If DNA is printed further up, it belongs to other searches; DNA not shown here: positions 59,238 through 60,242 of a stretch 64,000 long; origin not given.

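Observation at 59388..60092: Standalone EAL protein with catalytic residues present but a non-canonical loop-6 (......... instead of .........)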

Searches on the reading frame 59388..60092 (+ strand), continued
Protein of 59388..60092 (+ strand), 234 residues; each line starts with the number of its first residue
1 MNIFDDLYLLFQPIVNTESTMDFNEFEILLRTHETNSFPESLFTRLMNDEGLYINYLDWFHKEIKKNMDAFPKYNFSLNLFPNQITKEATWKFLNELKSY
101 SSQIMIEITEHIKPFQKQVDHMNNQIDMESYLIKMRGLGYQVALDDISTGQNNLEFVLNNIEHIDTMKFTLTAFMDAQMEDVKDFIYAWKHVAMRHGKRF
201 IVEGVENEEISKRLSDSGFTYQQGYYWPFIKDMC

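Call 45: fold_search(model_id=the predicted structure, library=pdb)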
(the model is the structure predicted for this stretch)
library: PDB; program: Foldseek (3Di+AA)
matches with E <= 10: 1501; with E <= 0.001: 101
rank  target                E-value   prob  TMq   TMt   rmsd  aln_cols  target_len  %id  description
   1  3kzp_B                1.3e-19  1.00  0.81  0.82   3.6       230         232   31  Crystal structure of putative diguanylate cyclase/phosphodiesterase from Listaria monocytigenes (released 2009-12-22)
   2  3kzp_A                8.4e-19  1.00  0.81  0.82   3.9       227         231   32  Crystal structure of putative diguanylate cyclase/phosphodiesterase from Listaria monocytigenes (released 2009-12-22)
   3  6hq4_B                2.3e-14  1.00  0.73  0.49   4.6       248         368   20  Structure of EAL enzyme Bd1971 - cAMP bound form (released 2019-07-31)
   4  6hq5_B                3.6e-14  1.00  0.71  0.46   5.0       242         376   22  Structure of EAL Enzyme Bd1971 - cAMP and cyclic-di-GMP bound form (released 2019-07-31)
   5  6hq5_A                3.8e-14  1.00  0.71  0.46   5.2       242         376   22  Structure of EAL Enzyme Bd1971 - cAMP and cyclic-di-GMP bound form (released 2019-07-31)
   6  6hq4_A                5.9e-14  1.00  0.70  0.46   5.5       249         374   21  Structure of EAL enzyme Bd1971 - cAMP bound form (released 2019-07-31)
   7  6hq7_B                9.1e-13  1.00  0.74  0.48   4.7       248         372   21  Structure of EAL Enzyme Bd1971 - cGMP bound form (released 2019-07-31)
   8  6hq7_A                1.1e-12  1.00  0.74  0.48   4.7       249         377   21  Structure of EAL Enzyme Bd1971 - cGMP bound form (released 2019-07-31)
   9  8arv_B                1.5e-12  1.00  0.73  0.68   3.9       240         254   23  Structure of the EAL domain of BifA from Pseudomonas aeruginosa (released 2023-04-12)
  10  8arv_A                1.6e-12  1.00  0.73  0.68   3.6       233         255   24  Structure of the EAL domain of BifA from Pseudomonas aeruginosa (released 2023-04-12)
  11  4rni_A                1.6e-12  1.00  0.72  0.67   4.0       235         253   22  PaMorA dimeric phosphodiesterase. apo form (released 2014-11-19)
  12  4q6j_A                1.9e-12  1.00  0.74  0.71   3.2       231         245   23  Crystal Structure of EAL domain Protein from Listeria monocytogenes EGD-e (released 2014-05-07)
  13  5m1t_A                1.9e-12  1.00  0.72  0.69   3.8       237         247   19  PaMucR Phosphodiesterase, c-di-GMP complex (released 2017-03-01)
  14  2r6o_B                1.9e-12  1.00  0.65  0.63   4.9       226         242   20  Crystal structure of putative diguanylate cyclase/phosphodiesterase from Thiobacillus denitrificans (released 2007-09-18)
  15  4q6j_B                2.6e-12  1.00  0.72  0.69   3.8       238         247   20  Crystal Structure of EAL domain Protein from Listeria monocytogenes EGD-e (released 2014-05-07)
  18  3n3t_A                5.6e-12  1.00  0.68  0.62   4.7       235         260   21  Crystal structure of putative diguanylate cyclase/phosphodiesterase complex with cyclic di-gmp (released 2010-06-16)
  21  3n3t_B                1.0e-11  1.00  0.68  0.61   4.8       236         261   22  Crystal structure of putative diguanylate cyclase/phosphodiesterase complex with cyclic di-gmp (released 2010-06-16)
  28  2r6o_A                2.5e-11  1.00  0.69  0.63   4.4       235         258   21  Crystal structure of putative diguanylate cyclase/phosphodiesterase from Thiobacillus denitrificans (released 2007-09-18)
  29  3sy8_C                2.8e-11  1.00  0.73  0.48   3.9       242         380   20  Crystal structure of the response regulator RocR (released 2012-07-18)
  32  3sy8_D                4.4e-11  1.00  0.73  0.48   3.7       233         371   21  Crystal structure of the response regulator RocR (released 2012-07-18)
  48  4lyk_A                1.5e-10  1.00  0.74  0.69   4.1       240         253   18  Crystal structure of the EAL domain of c-di-GMP specific phosphodiesterase YahA in complex with activating cofactor Mg (released 2014-01-29)
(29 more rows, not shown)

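Call 47: find_homologous_proteins(query=A1, max_evalue=1e-10)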
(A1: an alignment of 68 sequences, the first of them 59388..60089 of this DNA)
Query A1 (68 sequences) (234 aa, profile of the alignment): 180 proteins with E <= 1e-10 among 1838 candidates; the best 120 are listed.
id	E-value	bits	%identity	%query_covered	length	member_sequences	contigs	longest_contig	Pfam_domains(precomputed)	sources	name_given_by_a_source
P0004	1.6e-75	271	40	96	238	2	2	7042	PF00563.26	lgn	-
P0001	5.1e-75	270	100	100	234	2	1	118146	PF00563.26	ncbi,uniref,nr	ncbi:hypothetical protein BG262_00510 [Floricoccus penangensis]|uniref:EAL domain-containing protein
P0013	5.4e-73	263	38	95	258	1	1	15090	PF00563.26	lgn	-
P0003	3.0e-72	261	47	97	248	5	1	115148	PF00563.26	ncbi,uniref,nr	ncbi:hypothetical protein BG261_05245 [Floricoccus tropicus]|uniref:EAL domain-containing protein n=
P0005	8.4e-72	259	36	94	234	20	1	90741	PF00563.26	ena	-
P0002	9.4e-72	259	87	100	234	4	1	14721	PF00563.26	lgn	-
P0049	1.0e-67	246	29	93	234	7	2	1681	PF00563.26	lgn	-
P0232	1.2e-67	246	33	98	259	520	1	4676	PF00563.26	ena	-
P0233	4.3e-67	244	35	96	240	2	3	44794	PF00563.26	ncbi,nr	ncbi:EAL domain-containing protein [Enterococcus hermanniensis]|nr:EAL domain-containing protein [En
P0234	1.0e-66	243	30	93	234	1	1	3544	PF00563.26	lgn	-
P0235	1.9e-66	242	30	93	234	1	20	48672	PF00563.26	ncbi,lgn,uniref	ncbi:EAL domain-containing protein [Lactobacillus amylovorus]|uniref:EAL domain-containing protein n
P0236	1.9e-66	242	29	93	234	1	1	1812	PF00563.26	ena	-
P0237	9.8e-66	239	27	88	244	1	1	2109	PF00563.26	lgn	-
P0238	1.0e-65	239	30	93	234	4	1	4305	PF00563.26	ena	-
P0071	1.5e-65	239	26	88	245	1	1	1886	PF00563.26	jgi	jgi:EAL domain-containing protein (putative c-di-GMP-specific phosphodiesterase class I)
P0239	1.7e-65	239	31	96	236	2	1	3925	PF00563.26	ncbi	-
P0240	3.0e-64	235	30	97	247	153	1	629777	PF00563.26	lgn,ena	-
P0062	4.1e-64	234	28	90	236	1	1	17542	PF00563.26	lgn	-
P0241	6.4e-63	230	27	88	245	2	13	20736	PF00563.26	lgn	-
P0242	6.5e-63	230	31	94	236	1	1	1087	PF00563.26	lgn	-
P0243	8.3e-63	230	30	96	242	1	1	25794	PF00563.26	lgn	-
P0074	1.1e-62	229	26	88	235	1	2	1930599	PF00563.26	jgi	jgi:EAL domain-containing protein (putative c-di-GMP-specific phosphodiesterase class I)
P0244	8.6e-62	227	32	96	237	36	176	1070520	PF00563.26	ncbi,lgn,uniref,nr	ncbi:EAL domain-containing protein [Streptococcus uberis]|uniref:EAL domain-containing protein n=1 T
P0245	8.7e-62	226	31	86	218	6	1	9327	PF00563.26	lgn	-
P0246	1.1e-61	226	29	95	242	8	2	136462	PF00563.26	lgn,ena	-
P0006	5.2e-61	224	27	95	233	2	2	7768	PF00563.26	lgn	-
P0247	1.4e-59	219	30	94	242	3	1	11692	PF00563.26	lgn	-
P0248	2.3e-59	219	28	96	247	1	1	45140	PF00563.26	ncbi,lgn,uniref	ncbi:EAL domain-containing protein [Weissella kandleri]|uniref:EAL domain-containing protein n=1 Tax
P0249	1.5e-57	213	30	95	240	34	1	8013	PF00563.26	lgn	-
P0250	1.3e-23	101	23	97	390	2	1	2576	PF00563.26,PF00072.31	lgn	-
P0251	1.4e-23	101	24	93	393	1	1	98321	PF00563.26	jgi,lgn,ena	-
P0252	7.9e-23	99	22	93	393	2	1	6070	PF00563.26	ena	-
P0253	1.0e-22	99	24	68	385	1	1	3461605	PF00563.26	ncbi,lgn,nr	ncbi:MAG: putative signaling protein [Candidatus Erwinia impunctatus]|nr:putative signaling protein 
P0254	1.4e-22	98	24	96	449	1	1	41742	PF00563.26,PF00990.27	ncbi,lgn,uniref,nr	ncbi:GGDEF domain-containing phosphodiesterase [Candidatus Oleimmundimicrobium sp.]|uniref:bifunctio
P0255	1.4e-22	98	32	97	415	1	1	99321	PF00563.26,PF00990.27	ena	-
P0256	2.2e-22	97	21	96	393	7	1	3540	PF13426.14,PF00563.26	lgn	-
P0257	4.3e-22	97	25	94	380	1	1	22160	PF00563.26,PF00072.31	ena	-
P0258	9.3e-22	95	26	98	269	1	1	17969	PF00563.26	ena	-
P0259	1.8e-21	94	26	94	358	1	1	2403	PF00563.26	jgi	-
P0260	2.3e-21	94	27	93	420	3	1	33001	PF00563.26,PF00990.27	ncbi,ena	-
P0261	2.4e-21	94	25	95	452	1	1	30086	PF00563.26,PF00990.27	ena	-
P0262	3.2e-21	94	27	94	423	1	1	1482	PF00563.26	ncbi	-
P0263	3.9e-21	93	24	93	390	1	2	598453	PF00563.26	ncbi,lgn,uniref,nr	ncbi:EAL domain-containing protein (plasmid) [Pantoea agglomerans]|uniref:EAL domain-containing prot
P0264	3.9e-21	93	25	94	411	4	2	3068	PF13185.13,PF01590.33,PF00563.26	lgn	-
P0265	6.7e-21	93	24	93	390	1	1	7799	PF00563.26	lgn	-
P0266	7.5e-21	92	25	93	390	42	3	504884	PF00563.26,PF00989.32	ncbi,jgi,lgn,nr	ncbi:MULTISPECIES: EAL domain-containing protein [unclassified Pantoea]|jgi:EAL domain-containing pr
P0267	1.0e-20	92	24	97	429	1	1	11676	PF00563.26,PF00072.31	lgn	-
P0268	1.2e-20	92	28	96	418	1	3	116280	PF00563.26,PF00990.27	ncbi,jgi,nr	ncbi:MAG: yfgF [Rickettsiaceae bacterium]|jgi:diguanylate cyclase (GGDEF)-like protein|nr:yfgF [Rick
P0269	1.6e-20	91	27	95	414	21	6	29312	PF00563.26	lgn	-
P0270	2.5e-20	91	28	38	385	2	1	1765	PF00563.26,PF00027.36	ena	-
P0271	4.5e-20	90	26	95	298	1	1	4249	PF00563.26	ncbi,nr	ncbi:MAG: EAL domain-containing protein, partial [Devosiaceae bacterium]|nr:EAL domain-containing pr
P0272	5.3e-20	90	24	93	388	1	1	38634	PF00563.26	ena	-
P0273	5.7e-20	90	24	93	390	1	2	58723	PF00563.26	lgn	-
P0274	5.7e-20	90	27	95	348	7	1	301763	PF00563.26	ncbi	-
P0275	7.0e-20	89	24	95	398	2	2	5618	PF00563.26,PF00027.36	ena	-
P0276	8.3e-20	89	24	93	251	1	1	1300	PF00563.26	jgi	jgi:EAL domain-containing protein (putative c-di-GMP-specific phosphodiesterase class I)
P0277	8.9e-20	89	28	53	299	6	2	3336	PF00563.26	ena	-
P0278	9.2e-20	89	26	93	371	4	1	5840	PF00563.26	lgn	-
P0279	1.1e-19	89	23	95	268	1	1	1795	PF00563.26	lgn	-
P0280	1.1e-19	89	27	93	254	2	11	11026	PF00563.26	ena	-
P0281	1.2e-19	89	22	95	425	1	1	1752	PF08448.17,PF00563.26,PF00989.32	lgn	-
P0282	1.4e-19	88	24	93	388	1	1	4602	PF00563.26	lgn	-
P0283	1.5e-19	88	23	93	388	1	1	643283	PF00563.26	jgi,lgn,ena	-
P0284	1.6e-19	88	25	93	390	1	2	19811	PF00563.26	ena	-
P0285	1.6e-19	88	24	95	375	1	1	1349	PF00563.26,PF00990.27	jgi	jgi:EAL domain-containing protein (putative c-di-GMP-specific phosphodiesterase class I)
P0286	1.8e-19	88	24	93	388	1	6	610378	PF00563.26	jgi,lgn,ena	-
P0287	1.8e-19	88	24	93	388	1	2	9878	PF00563.26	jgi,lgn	-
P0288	2.0e-19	88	24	93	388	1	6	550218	PF00563.26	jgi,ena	jgi:EAL domain-containing protein (putative c-di-GMP-specific phosphodiesterase class I)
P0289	2.4e-19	88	25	93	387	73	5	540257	PF00563.26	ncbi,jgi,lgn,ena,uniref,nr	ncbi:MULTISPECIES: EAL domain-containing protein [Pantoea]|uniref:EAL domain-containing protein n=1 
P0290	2.9e-19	87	25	80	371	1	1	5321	PF00563.26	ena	-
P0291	4.0e-19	87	24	96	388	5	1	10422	PF00563.26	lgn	-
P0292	4.8e-19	87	24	93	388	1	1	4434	PF00563.26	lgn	-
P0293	5.2e-19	86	27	98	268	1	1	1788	PF00563.26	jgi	jgi:EAL domain-containing protein (putative c-di-GMP-specific phosphodiesterase class I)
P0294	6.9e-19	86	25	93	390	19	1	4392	PF00563.26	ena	-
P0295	7.3e-19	86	26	97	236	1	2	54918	PF00563.26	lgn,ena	-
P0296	8.4e-19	86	26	95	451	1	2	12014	PF00563.26,PF00990.27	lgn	-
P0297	8.4e-19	86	24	93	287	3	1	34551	PF00563.26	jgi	jgi:blue light- and temperature-responsive anti-repressor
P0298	8.6e-19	86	25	93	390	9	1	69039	PF00563.26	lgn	-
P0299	2.0e-18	85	26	93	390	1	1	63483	PF00563.26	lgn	-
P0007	2.4e-18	84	30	94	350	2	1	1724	PF00563.26,PF00990.27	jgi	-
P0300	4.9e-18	83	26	96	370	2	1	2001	PF00563.26,PF00990.27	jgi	jgi:EAL domain-containing protein (putative c-di-GMP-specific phosphodiesterase class I)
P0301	5.5e-18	83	26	95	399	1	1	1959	PF00563.26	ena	-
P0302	5.9e-18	83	26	92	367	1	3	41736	PF00512.32,PF00563.26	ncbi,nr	ncbi:MAG: EAL domain-containing protein [Jaaginema sp. PMC 1079.18]|nr:EAL domain-containing protein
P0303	6.7e-18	83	26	92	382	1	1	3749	PF00512.32,PF00563.26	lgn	-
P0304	7.0e-18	83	29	93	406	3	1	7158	PF00563.26,PF04940.19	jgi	-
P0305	8.2e-18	83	24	97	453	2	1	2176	PF00563.26,PF00990.27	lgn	-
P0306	1.7e-17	81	27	94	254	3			PF00563.26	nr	nr:EAL domain-containing protein [Undibacterium sp. KW1]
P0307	2.2e-17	81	28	95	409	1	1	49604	PF00563.26,PF04940.19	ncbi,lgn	-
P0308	2.4e-17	81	28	97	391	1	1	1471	PF01502.24,PF00563.26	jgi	jgi:EAL domain-containing protein (putative c-di-GMP-specific phosphodiesterase class I)/phosphoribo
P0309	2.6e-17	81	26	94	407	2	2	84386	PF00563.26,PF00027.36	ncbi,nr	ncbi:MAG TPA: EAL domain-containing protein [Dongiaceae bacterium]|nr:EAL domain-containing protein 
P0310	2.8e-17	81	24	94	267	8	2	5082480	PF00563.26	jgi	jgi:EAL domain-containing protein (putative c-di-GMP-specific phosphodiesterase class I)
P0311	3.2e-17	81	28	94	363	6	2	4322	PF00563.26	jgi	jgi:EAL domain-containing protein (putative c-di-GMP-specific phosphodiesterase class I)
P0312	3.4e-17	81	28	94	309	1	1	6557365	PF00563.26,PF00990.27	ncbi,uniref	ncbi:GGDEF domain-containing phosphodiesterase [Undibacterium sp. KW1]|uniref:putative bifunctional 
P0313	9.0e-17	79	26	94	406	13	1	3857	PF00563.26,PF00027.36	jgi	jgi:EAL domain-containing protein (putative c-di-GMP-specific phosphodiesterase class I)/CRP-like cA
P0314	1.0e-16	79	24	93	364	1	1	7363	PF00563.26,PF00990.27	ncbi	-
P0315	1.1e-16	79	26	94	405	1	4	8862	PF00563.26,PF00027.36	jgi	-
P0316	1.1e-16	79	25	95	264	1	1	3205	PF00563.26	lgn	-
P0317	1.1e-16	79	30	95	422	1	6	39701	PF00563.26,PF00990.27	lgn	-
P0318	1.2e-16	79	22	95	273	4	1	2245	PF00563.26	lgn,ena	-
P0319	1.9e-16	78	27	67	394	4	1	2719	PF00563.26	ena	-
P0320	2.1e-16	78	25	71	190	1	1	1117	PF00563.26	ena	-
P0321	3.9e-16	77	27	95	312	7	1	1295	PF00563.26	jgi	jgi:EAL domain-containing protein (putative c-di-GMP-specific phosphodiesterase class I)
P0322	4.1e-16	77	26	92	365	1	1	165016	PF00563.26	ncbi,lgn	-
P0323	5.3e-16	77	28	53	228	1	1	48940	PF00563.26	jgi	jgi:EAL domain-containing protein (putative c-di-GMP-specific phosphodiesterase class I)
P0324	7.0e-16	76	24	42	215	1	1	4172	PF00563.26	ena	-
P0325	9.4e-16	76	25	93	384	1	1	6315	PF08448.17,PF00563.26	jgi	jgi:EAL domain-containing protein (putative c-di-GMP-specific phosphodiesterase class I)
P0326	9.5e-16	76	25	92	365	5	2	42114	PF00563.26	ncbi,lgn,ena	-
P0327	1.1e-15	76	24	97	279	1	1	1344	PF00563.26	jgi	jgi:EAL domain-containing protein (putative c-di-GMP-specific phosphodiesterase class I)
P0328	1.2e-15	75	26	62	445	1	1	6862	PF00563.26,PF00990.27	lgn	-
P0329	1.4e-15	75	24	73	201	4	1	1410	PF00563.26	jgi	jgi:EAL domain-containing protein (putative c-di-GMP-specific phosphodiesterase class I)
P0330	1.5e-15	75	29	95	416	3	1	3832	PF00563.26,PF00990.27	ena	-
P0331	1.7e-15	75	27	41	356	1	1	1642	PF00563.26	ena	-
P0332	2.0e-15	75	22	98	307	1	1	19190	PF00563.26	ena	-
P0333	2.2e-15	75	24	95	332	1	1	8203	PF00563.26,PF00990.27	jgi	jgi:EAL domain-containing protein (putative c-di-GMP-specific phosphodiesterase class I)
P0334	2.4e-15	74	23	94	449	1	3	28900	PF00563.26,PF00990.27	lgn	-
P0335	2.6e-15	74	24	95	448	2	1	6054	PF08448.17,PF00563.26,PF00989.32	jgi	jgi:PAS domain S-box-containing protein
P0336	2.9e-15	74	27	93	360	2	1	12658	PF00563.26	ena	-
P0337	3.4e-15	74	26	65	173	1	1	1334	PF00563.26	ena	-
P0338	3.4e-15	74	23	98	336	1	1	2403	PF00563.26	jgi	-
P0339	4.5e-15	74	26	58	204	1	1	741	PF00563.26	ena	-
